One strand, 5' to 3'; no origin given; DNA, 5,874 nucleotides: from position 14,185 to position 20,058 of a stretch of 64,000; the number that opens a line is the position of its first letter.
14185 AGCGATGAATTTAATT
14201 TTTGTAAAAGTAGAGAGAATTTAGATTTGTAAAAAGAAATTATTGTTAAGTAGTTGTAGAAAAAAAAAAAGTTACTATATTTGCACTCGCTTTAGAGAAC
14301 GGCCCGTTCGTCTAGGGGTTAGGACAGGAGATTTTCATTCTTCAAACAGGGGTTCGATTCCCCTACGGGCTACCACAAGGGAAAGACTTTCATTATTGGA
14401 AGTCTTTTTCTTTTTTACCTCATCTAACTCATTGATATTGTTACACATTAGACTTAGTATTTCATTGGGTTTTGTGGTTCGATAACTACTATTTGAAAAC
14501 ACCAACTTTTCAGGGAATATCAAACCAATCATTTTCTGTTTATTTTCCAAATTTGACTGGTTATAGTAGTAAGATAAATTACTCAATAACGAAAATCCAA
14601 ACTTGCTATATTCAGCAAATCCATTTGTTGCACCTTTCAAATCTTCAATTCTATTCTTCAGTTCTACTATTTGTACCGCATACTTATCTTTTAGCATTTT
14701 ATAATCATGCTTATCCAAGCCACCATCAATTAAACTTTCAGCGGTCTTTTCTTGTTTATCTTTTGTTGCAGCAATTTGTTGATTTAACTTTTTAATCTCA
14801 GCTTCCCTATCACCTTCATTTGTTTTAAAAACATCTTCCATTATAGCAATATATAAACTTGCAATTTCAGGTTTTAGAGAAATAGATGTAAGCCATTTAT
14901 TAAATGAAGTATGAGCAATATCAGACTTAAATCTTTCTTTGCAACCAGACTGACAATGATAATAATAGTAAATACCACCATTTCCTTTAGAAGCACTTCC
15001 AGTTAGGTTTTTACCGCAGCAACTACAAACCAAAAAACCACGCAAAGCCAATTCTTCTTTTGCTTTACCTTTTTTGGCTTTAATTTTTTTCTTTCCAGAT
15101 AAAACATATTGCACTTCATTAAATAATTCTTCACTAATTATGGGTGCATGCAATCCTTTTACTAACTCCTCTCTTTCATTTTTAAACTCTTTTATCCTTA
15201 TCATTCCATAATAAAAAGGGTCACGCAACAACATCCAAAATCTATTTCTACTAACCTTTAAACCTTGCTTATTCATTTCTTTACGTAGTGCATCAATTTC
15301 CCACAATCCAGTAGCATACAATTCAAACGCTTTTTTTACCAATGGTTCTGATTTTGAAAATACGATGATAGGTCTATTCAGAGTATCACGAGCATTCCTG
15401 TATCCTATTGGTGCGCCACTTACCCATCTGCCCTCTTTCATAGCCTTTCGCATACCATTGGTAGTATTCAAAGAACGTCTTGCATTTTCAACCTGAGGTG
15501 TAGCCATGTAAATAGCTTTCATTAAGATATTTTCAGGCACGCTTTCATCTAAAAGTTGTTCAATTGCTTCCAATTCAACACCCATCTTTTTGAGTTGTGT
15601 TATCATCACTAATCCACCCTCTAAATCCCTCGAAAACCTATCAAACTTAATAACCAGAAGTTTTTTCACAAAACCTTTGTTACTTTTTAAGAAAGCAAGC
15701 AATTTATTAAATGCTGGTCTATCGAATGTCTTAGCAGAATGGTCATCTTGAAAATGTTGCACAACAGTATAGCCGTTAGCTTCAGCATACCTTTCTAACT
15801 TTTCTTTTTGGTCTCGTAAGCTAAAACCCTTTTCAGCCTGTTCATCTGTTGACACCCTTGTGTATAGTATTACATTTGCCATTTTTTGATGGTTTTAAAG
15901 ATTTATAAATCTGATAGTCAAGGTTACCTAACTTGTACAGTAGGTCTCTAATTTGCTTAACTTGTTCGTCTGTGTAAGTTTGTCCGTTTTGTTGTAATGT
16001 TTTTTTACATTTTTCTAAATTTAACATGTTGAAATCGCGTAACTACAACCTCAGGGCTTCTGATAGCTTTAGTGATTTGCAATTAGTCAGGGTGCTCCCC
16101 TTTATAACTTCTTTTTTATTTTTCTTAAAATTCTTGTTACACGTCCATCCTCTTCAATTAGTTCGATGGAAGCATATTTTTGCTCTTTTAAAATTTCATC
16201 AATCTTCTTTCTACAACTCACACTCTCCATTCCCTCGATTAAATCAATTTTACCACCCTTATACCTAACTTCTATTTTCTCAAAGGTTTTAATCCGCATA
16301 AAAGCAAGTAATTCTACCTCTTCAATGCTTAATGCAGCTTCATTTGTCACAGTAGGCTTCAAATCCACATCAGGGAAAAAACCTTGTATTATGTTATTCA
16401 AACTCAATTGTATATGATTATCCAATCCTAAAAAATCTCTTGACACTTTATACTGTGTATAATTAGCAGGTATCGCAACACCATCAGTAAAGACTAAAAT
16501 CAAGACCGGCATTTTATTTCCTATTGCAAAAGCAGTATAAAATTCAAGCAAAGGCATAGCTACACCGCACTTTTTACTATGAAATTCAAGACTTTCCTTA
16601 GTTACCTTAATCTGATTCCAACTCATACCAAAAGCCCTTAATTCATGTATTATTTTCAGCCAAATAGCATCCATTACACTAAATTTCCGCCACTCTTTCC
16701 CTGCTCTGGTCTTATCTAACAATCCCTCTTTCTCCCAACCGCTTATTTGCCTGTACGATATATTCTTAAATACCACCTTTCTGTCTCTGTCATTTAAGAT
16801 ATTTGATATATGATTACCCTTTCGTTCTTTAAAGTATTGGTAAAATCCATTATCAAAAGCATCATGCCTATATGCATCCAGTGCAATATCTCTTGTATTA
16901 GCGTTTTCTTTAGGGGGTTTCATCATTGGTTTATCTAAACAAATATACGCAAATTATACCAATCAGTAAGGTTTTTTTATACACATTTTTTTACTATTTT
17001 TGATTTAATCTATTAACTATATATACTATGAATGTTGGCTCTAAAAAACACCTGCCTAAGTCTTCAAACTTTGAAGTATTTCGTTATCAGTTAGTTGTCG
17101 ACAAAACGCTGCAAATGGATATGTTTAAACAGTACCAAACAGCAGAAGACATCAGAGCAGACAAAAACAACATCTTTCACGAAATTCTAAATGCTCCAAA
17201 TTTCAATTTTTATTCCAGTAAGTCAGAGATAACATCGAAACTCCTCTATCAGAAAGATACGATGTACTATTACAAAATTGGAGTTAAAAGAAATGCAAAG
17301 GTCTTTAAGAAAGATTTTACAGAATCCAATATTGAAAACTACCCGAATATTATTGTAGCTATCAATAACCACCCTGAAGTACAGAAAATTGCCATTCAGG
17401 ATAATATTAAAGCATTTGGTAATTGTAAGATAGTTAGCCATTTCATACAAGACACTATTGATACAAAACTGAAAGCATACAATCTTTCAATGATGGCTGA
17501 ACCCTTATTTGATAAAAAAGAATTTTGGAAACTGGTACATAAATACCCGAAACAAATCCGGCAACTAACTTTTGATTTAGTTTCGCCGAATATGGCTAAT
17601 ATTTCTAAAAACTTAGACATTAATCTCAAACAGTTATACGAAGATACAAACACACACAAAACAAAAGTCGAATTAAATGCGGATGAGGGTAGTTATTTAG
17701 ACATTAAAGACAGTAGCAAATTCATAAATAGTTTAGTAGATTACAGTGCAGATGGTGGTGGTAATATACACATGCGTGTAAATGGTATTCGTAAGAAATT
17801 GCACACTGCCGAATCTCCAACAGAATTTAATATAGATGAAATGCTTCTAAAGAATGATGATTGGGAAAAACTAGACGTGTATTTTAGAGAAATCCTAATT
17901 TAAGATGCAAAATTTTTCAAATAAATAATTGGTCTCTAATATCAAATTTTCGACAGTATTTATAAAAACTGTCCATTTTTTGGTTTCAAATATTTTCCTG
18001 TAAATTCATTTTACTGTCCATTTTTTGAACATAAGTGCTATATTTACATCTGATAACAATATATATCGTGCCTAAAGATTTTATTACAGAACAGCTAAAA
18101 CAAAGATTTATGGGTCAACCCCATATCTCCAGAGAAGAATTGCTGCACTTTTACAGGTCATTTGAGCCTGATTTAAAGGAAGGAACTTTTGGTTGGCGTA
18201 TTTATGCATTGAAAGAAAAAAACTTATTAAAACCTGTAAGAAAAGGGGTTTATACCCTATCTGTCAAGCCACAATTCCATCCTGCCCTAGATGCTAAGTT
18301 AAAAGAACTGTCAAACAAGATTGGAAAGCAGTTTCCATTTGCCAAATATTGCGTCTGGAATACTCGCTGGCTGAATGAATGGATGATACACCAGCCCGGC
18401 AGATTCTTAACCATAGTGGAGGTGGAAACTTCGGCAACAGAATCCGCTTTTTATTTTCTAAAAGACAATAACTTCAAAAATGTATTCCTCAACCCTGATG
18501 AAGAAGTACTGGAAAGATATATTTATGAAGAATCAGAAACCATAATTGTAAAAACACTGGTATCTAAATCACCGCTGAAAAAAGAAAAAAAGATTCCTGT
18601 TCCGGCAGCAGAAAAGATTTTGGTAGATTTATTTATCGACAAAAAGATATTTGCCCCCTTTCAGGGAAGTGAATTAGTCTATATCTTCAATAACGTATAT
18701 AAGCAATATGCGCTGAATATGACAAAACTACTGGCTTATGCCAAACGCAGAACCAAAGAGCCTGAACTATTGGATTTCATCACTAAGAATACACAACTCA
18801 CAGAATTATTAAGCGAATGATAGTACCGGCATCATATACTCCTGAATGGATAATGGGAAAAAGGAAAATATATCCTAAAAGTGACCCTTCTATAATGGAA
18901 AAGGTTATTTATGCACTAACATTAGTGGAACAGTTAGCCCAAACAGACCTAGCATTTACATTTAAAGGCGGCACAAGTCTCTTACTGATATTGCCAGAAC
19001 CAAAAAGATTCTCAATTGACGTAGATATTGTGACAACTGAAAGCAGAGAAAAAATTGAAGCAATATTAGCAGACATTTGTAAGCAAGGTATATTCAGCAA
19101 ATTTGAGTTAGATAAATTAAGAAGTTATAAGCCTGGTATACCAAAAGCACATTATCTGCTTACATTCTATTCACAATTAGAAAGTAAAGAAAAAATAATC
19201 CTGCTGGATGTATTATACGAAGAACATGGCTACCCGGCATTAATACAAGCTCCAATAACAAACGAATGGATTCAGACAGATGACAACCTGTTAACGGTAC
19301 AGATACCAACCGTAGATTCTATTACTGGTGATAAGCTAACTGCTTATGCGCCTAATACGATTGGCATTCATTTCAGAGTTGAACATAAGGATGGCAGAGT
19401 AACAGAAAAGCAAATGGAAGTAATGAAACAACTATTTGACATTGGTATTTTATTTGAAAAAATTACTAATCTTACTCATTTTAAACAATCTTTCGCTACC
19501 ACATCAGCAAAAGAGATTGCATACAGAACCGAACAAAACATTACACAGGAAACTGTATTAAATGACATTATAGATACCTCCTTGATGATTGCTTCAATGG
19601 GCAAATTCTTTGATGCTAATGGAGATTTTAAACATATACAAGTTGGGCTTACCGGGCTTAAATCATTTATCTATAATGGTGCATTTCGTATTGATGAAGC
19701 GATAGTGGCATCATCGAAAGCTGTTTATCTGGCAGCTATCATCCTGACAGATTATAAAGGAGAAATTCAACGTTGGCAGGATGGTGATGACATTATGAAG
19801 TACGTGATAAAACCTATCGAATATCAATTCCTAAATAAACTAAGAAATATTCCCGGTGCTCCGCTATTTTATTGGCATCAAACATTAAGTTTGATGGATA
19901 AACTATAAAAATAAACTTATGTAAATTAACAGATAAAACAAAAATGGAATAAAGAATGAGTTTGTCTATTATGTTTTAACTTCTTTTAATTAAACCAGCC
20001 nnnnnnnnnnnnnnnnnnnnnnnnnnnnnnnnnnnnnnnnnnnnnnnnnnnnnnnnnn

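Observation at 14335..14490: Attachment core lies inside the serine recombinase gene, so integration swaps its C-terminus and makes it antisense to tRNA-Glu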

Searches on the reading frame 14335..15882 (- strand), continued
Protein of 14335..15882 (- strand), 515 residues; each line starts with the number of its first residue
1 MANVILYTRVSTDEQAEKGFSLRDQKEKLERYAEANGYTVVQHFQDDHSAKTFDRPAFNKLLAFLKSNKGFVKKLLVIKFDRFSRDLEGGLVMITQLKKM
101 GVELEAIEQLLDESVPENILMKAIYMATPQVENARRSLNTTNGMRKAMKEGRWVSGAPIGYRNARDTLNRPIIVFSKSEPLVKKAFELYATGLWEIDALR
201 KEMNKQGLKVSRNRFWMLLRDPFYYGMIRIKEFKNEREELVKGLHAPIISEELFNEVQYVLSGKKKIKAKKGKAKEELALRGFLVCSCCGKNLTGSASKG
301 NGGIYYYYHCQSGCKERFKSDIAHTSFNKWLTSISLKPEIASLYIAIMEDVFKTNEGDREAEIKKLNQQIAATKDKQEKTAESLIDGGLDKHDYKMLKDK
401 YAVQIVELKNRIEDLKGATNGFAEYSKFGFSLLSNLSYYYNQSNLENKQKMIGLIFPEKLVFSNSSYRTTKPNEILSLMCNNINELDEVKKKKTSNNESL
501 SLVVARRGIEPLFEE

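Call 73: find_encoding_contigs(protein=P0030, flank=10000, max_places=2)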
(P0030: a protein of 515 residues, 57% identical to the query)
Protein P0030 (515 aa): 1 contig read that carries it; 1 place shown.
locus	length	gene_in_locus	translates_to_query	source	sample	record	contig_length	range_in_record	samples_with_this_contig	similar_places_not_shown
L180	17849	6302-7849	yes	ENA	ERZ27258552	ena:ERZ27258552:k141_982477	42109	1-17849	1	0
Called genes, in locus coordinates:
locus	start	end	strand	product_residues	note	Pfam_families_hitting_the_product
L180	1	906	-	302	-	?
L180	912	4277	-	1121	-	PF13091:PLDc_2 (weak), PF00176:SNF2-rel_dom (weak), PF04851:ResIII (faint), PF00270:DEAD (weak), PF00271:Helicase_C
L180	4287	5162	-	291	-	-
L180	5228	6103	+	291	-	PF13411:MerR_1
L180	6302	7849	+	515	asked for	PF00239:Resolvase, PF07508:Recombinase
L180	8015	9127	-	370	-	PF04107:GCS2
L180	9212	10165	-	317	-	-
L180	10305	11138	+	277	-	PF00756:Esterase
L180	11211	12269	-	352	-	PF14289:DUF4369, PF00578:AhpC-TSA, PF08534:Redoxin, PF00085:Thioredoxin (weak), PF13098:Thioredoxin_2, PF13905:Thioredoxin_8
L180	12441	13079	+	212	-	PF01370:Epimerase, PF05368:NmrA, PF13460:NAD_binding_10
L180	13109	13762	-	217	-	PF00923:TAL_FSA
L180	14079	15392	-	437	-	PF17116:T9SS_plug_1st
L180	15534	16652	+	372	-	PF02687:FtsX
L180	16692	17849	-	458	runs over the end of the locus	PF00375:SDF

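Call 78: predict_structure(alignment_id=A4)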
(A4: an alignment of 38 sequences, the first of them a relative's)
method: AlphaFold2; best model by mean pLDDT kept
length: 541 residues; sequences in the alignment: 38
mean_pLDDT: 80.6   pTM: 0.46
mean pLDDT of the five models: 80.6, 80.2, 78.8, 78.1, 76.2
residues with pLDDT >= 90: 219; 70-90: 224; 50-70: 40; < 50: 58
segments of 3 or more residues with pLDDT < 50: 264-270, 481-509, 520-541
pLDDT, mean of each block of 10 residues (from residue 1): 92 74 93 96 89 92 94 94 91 94 94 90 91 89 92 92 93 96 94 86 93 94 95 91 96 92 52 73 84 84 87 85 86 75 78 69 89 88 84 89 90 75 76 82 81 76 75 61 36 32 37 57 38 34 29
secondary structure, 60 per line:
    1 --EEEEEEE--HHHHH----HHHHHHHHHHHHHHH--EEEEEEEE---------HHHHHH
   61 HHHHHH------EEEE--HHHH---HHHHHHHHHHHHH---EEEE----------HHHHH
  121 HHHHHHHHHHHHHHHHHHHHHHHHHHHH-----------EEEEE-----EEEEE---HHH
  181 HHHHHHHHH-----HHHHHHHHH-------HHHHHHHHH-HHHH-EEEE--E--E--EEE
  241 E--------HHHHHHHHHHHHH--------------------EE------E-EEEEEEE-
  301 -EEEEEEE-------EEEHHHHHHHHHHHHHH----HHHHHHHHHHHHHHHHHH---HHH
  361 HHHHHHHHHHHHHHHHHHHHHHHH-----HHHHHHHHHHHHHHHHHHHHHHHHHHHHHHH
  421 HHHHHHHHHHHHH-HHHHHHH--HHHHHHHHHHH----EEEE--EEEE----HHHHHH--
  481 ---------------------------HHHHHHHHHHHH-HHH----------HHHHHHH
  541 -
elements in order: E3-9 H12-16 H21-35 E38-45 H55-66 E73-76 H79-82 H86-98 E102-105 H116-148 E160-164 E170-174 H178-189 H195-203 H211-219 H221-224 E226-229 E238-241 H250-262 E293-299 E302-308 E316-318 H319-332 H337-354 H358-384 H390-433 H435-441 H444-454 E459-462 E465-468 H473-478 H508-519 H534-540
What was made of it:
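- On Large serine recombinase (serine integrase): Long helices 337-433 and a final beta-hairpin at 459-468 in the model (call 78).
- The structure model shows a coiled coil (call 78). The structure model gives pLDDT below 50 for residues 481-509 and only about 57 for the helix in the excised-form tail (call 78). The model shows the fold ending at the YRT hairpin and helix 473-478, followed by low confidence (call 78).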

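Call 79: search_solved_structures(query=window:14338-15882:-, max_evalue=0.001, show_alignments=1)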
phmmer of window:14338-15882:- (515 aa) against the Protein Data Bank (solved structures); distinct sequences matched with E-value up to 0.001: 8.
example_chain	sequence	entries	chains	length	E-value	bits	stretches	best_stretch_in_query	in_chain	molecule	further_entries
3guv_A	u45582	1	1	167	3.8e-17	65.6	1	3-154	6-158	Site-specific recombinase, resolvase family protein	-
3bvp_A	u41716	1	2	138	9e-14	54.4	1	3-125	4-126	TP901-1 Integrase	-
6dnw_A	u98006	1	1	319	5.4e-09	38.7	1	194-405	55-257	Putative integrase [Bacteriophage A118]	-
4kis_A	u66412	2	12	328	6.9e-09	38.3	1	194-405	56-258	Putative integrase [Bacteriophage A118] | A118 serine integrase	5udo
2mhc_A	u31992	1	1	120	7.9e-08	34.8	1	5-102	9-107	TnpX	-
2gm4_A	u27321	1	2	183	0.00033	22.9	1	37-151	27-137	Transposon gamma-delta resolvase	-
4m6f_A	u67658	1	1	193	0.00037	22.7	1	21-159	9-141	DNA-invertase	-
3uj3_X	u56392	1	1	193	0.00073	21.8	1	24-158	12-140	DNA-invertase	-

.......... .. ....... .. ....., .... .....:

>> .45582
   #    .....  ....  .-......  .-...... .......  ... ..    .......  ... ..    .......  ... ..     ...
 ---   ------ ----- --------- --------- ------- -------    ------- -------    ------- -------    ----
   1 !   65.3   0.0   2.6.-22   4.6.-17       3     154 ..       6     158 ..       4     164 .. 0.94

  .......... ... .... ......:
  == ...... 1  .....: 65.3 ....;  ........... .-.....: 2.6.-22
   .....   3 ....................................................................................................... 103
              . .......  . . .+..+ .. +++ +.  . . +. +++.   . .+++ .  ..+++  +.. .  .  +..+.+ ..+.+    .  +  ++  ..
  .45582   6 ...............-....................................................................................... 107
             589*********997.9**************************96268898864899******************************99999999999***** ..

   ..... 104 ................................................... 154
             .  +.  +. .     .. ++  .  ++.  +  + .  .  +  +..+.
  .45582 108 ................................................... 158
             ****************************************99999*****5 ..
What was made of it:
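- On Large serine recombinase (serine integrase): Matches to the TP901-1 and TnpX N-terminal domains (call 79). A118 integrase C-terminal domain (4KIS) at E=7e-9 (call 79).
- It matches the TP901-1 and A118 integrase structures (call 79).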

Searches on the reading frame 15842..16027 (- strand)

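Call 14: search_protein_families(library=pfam, proteins=[window:15842-16027:-], max_evalue=0.001)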
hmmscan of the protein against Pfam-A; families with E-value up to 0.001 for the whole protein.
window:15842-16027:- (61 aa): 0 families

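Call 80: search_protein_families(library=pfam, proteins=[window:15842-16027:-], max_evalue=1)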
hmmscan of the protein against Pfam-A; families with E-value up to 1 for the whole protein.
window:15842-16027:- (61 aa): 3 families
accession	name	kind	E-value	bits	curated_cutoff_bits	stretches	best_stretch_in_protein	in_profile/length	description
PF04220.17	YihI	-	0.015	15.6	25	1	8-37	111-140/155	Der GTPase activator (YihI)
PF06207.16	DUF1002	-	0.098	12.7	26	1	8-43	178-212/220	Protein of unknown function (DUF1002)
PF17344.7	DUF5374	-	0.13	12.4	25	1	2-19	5-21/40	Family of unknown function (DUF5374)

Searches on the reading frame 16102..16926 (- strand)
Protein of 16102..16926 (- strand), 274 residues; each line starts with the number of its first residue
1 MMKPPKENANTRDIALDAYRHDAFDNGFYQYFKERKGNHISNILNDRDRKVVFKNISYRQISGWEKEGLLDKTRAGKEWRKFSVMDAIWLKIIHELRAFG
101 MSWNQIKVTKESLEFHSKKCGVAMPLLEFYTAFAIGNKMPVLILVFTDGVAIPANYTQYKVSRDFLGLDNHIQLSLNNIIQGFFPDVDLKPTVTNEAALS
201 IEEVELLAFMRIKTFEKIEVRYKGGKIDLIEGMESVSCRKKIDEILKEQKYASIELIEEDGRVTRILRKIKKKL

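Call 14: search_protein_families(library=pfam, proteins=[window:16102-16926:-], max_evalue=0.001)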
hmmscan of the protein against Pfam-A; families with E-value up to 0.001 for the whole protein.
window:16102-16926:- (274 aa): 1 family
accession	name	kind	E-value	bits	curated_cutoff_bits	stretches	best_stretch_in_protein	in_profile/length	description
PF13411.12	MerR_1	-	1e-07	32.4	21.6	1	56-107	12-63/69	MerR HTH family regulatory protein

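Call 80: search_protein_families(library=pfam, proteins=[window:16102-16926:-], max_evalue=1)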
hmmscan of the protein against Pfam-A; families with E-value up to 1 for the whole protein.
window:16102-16926:- (274 aa): 1 family
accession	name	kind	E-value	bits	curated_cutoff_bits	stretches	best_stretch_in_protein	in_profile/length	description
PF13411.12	MerR_1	-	1e-07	32.4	21.6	1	56-107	12-63/69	MerR HTH family regulatory protein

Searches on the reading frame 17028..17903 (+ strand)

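Call 14: search_protein_families(library=pfam, proteins=[window:17028-17903:+], max_evalue=0.001)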
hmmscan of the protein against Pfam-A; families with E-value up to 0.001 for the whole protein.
window:17028-17903:+ (291 aa): 0 families

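Call 80: search_protein_families(library=pfam, proteins=[window:17028-17903:+], max_evalue=1)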
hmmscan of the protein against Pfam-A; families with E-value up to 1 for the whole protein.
window:17028-17903:+ (291 aa): 3 families
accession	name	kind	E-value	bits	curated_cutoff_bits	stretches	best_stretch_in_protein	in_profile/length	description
PF06775.19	Seipin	-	0.097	13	25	1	26-84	129-185/196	Putative adipose-regulatory protein (Seipin)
PF09904.15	HTH_43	-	0.13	12.6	27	1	102-153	16-67/89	Winged helix-turn helix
PF22026.2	Alpha-amylase_C_2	-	0.81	10.6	27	0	107-129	23-46/78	Alpha-amylase C-terminal domain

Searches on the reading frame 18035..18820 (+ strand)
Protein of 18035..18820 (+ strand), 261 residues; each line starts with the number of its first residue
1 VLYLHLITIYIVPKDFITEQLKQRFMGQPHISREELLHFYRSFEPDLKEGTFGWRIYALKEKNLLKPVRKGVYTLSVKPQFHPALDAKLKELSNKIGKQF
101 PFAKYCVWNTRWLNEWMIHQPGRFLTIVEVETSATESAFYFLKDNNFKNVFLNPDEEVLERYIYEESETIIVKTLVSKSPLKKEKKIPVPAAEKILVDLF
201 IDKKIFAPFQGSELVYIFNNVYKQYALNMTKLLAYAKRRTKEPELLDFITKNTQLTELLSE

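Call 67: search_protein_families(library=pfam, proteins=[window:18035-18820:+], max_evalue=0.001)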
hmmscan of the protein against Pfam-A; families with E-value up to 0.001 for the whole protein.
window:18035-18820:+ (261 aa): 1 family
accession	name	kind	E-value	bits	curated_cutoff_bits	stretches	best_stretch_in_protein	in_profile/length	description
PF20217.3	DUF6577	-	1.3e-80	270.3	27.8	1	51-254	1-203/204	Family of unknown function (DUF6577)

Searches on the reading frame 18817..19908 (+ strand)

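Call 67: search_protein_families(library=pfam, proteins=[window:18817-19908:+], max_evalue=0.001)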
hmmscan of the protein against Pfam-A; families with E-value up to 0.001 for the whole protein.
window:18817-19908:+ (363 aa): 1 family
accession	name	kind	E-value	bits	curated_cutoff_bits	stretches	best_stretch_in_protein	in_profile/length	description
PF08843.17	AbiEii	-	6.3e-17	62.7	22.5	1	41-233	9-189/238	Nucleotidyl transferase AbiEii toxin, Type IV TA system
